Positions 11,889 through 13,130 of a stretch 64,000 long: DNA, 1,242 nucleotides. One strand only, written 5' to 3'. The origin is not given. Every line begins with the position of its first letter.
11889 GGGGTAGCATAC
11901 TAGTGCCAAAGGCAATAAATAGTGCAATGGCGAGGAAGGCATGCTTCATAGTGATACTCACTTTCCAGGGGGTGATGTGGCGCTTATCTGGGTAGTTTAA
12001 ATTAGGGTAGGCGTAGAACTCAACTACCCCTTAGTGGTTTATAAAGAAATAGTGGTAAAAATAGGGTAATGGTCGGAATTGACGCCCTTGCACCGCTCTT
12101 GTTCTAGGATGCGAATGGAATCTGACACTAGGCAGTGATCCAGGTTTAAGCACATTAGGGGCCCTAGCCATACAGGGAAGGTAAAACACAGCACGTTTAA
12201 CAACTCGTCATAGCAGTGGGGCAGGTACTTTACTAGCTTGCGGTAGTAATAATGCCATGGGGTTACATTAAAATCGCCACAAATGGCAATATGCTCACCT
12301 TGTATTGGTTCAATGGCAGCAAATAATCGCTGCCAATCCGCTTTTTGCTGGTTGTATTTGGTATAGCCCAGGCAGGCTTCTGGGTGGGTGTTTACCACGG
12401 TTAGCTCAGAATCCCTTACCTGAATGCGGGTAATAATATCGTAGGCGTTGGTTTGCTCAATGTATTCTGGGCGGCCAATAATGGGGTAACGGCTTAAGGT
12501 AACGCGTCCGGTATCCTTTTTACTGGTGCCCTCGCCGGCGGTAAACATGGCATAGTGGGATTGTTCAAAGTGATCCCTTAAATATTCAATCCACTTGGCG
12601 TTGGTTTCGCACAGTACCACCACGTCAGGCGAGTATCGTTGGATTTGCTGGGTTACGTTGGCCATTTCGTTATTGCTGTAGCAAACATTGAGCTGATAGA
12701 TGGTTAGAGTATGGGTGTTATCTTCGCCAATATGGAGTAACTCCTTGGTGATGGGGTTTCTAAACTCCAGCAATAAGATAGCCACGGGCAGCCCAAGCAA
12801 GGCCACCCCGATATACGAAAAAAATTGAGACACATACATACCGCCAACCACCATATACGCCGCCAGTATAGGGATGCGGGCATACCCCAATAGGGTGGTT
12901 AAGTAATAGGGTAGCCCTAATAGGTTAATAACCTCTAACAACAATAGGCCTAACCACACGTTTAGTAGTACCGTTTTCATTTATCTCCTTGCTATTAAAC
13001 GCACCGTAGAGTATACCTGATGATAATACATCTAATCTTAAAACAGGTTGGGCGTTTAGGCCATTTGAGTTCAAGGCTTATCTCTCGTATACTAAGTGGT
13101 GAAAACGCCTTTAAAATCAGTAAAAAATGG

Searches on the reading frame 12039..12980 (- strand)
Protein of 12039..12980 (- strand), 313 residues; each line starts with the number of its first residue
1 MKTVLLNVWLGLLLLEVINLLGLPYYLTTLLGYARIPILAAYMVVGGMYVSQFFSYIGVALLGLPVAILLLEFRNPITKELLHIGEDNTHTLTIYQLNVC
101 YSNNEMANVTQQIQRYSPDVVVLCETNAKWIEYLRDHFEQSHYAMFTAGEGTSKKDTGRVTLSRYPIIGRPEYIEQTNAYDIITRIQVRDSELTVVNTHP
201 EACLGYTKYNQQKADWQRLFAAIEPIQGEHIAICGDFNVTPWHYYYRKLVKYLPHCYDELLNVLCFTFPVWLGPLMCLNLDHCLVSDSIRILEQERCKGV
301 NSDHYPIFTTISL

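Call 45: search_protein_families(library=pfam, proteins=[window:12039-12980:-], max_evalue=0.0001)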
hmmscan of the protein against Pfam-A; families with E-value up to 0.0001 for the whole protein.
window:12039-12980:- (313 aa): 1 family
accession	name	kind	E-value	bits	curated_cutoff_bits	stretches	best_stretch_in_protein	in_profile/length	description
PF03372.29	Exo_endo_phos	-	2.4e-22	80.2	24.5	1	96-304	2-225/225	Endonuclease/Exonuclease/phosphatase family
